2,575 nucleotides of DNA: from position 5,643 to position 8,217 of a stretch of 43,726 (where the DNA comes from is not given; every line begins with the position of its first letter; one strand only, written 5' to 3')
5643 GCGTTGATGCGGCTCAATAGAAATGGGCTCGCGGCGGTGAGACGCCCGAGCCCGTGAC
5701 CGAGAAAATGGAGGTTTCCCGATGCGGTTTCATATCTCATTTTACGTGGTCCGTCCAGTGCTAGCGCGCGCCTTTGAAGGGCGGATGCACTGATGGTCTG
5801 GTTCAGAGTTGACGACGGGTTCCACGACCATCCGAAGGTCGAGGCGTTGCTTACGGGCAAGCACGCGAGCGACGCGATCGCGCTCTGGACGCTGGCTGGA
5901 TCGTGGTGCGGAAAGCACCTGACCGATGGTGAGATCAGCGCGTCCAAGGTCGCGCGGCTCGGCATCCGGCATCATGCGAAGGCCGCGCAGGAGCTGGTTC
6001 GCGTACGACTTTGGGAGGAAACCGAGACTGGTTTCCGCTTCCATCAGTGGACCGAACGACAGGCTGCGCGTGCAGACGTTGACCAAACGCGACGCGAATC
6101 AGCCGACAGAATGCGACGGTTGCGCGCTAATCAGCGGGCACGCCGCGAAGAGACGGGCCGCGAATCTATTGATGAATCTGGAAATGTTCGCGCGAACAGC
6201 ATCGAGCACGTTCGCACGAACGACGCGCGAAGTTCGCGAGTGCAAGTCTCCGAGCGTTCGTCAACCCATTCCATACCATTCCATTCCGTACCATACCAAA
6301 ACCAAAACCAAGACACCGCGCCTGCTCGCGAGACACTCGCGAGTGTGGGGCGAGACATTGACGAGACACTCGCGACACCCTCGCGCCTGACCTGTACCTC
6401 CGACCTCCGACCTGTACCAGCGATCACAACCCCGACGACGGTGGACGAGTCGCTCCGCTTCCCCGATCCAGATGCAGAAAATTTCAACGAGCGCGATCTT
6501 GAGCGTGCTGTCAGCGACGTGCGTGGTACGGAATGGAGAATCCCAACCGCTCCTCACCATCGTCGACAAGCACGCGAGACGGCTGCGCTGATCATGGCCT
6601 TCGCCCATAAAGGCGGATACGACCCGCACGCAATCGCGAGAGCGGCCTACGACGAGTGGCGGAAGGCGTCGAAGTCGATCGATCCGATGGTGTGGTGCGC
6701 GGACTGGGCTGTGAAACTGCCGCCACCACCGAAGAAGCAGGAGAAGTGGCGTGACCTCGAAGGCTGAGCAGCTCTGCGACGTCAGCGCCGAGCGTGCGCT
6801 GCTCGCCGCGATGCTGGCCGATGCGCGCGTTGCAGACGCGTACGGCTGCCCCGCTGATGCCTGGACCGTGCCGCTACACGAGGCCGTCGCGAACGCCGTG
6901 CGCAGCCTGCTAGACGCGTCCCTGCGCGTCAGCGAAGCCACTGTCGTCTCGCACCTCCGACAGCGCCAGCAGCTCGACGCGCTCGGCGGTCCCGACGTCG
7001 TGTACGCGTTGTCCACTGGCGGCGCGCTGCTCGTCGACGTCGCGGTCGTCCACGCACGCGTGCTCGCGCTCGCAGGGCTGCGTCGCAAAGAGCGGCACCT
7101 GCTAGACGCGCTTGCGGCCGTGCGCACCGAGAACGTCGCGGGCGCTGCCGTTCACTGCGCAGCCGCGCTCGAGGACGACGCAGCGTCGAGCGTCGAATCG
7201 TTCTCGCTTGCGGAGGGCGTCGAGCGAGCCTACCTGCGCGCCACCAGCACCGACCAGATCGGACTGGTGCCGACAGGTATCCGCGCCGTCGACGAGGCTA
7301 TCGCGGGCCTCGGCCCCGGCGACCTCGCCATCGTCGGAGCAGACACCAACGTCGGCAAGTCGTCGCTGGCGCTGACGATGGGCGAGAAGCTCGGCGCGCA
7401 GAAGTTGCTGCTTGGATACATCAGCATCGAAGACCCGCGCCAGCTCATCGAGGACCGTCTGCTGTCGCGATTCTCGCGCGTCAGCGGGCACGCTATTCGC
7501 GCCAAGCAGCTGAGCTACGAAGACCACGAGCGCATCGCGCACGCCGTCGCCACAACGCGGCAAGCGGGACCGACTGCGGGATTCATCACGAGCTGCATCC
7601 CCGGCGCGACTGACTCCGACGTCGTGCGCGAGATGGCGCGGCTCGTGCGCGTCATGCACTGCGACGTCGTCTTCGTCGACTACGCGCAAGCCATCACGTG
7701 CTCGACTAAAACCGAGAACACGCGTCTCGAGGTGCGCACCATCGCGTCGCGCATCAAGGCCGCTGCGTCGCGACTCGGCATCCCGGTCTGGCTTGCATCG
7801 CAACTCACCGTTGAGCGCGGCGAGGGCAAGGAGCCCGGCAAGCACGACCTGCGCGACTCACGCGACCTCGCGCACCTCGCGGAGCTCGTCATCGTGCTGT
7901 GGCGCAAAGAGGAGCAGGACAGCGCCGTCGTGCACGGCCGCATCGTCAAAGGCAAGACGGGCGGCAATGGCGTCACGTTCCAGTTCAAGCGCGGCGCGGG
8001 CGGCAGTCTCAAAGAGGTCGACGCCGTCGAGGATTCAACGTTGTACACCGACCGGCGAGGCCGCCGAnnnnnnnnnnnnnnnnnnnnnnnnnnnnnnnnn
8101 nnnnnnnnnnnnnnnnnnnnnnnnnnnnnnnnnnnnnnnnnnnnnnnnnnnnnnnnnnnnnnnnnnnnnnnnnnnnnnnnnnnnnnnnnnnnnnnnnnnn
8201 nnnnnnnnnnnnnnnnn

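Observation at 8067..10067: Four tandem, translationally coupled paralogs of an uncharacterised double zinc-finger protein, followed by two more Cys-containing small genes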

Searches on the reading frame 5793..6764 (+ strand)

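Call 28: search_protein_families(library=pfam, proteins=[window:5793-6764:+], max_evalue=0.01)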
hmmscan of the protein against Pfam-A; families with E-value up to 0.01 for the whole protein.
window:5793-6764:+ (324 aa): 0 families

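Call 66: search_protein_families(library=ncbifam, proteins=[window:5793-6764:+], max_evalue=1)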
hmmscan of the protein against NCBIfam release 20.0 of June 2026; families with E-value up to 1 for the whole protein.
window:5793-6764:+ (324 aa): 0 families

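Call 91: search_protein_families(library=phrogs, proteins=[window:5793-6764:+], max_evalue=0.01)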
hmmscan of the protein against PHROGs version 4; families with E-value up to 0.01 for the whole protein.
window:5793-6764:+ (324 aa): 5 families
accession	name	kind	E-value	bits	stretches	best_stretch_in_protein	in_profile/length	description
phrog_2447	-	DNA, RNA and nucleotide metabolism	7.2e-32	112.6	1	1-258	3-188/295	replication initiation protein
phrog_1882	-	unknown function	1.9e-20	74.8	1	1-151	1-137/259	-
phrog_3926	-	DNA, RNA and nucleotide metabolism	4.7e-20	73.5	1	1-163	4-156/312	replication initiation protein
phrog_30000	-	unknown function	9.3e-08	33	1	1-131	1-135/334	-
phrog_10469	-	DNA, RNA and nucleotide metabolism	0.0018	18.6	1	3-142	9-157/305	DnaD-like helicase loader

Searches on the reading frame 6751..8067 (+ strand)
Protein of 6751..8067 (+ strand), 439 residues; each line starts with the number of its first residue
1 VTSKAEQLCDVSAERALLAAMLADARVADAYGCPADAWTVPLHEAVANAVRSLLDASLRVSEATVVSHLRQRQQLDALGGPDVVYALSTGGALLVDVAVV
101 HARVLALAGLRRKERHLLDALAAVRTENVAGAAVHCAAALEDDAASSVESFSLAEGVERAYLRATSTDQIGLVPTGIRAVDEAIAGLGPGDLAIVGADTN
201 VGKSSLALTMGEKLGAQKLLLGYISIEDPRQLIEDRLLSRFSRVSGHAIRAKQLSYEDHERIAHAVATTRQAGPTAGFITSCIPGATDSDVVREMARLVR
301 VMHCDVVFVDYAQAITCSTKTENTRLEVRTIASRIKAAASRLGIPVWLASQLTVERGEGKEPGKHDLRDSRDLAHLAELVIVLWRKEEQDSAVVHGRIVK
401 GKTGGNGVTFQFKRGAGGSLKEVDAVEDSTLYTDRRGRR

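Call 28: search_protein_families(library=pfam, proteins=[window:6751-8067:+], max_evalue=0.01)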
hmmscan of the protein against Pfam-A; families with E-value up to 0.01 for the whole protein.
window:6751-8067:+ (439 aa): 3 families
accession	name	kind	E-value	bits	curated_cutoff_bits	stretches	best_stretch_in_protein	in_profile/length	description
PF03796.21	DnaB_C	-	7e-33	114.5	27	1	173-390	2-218/255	DnaB-like helicase C terminal domain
PF00772.26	DnaB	-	7.4e-07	29.6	23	1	8-89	3-86/103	DnaB-like helicase N terminal domain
PF13481.12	AAA_25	-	8.8e-05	22.7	27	1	169-353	11-191/195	AAA domain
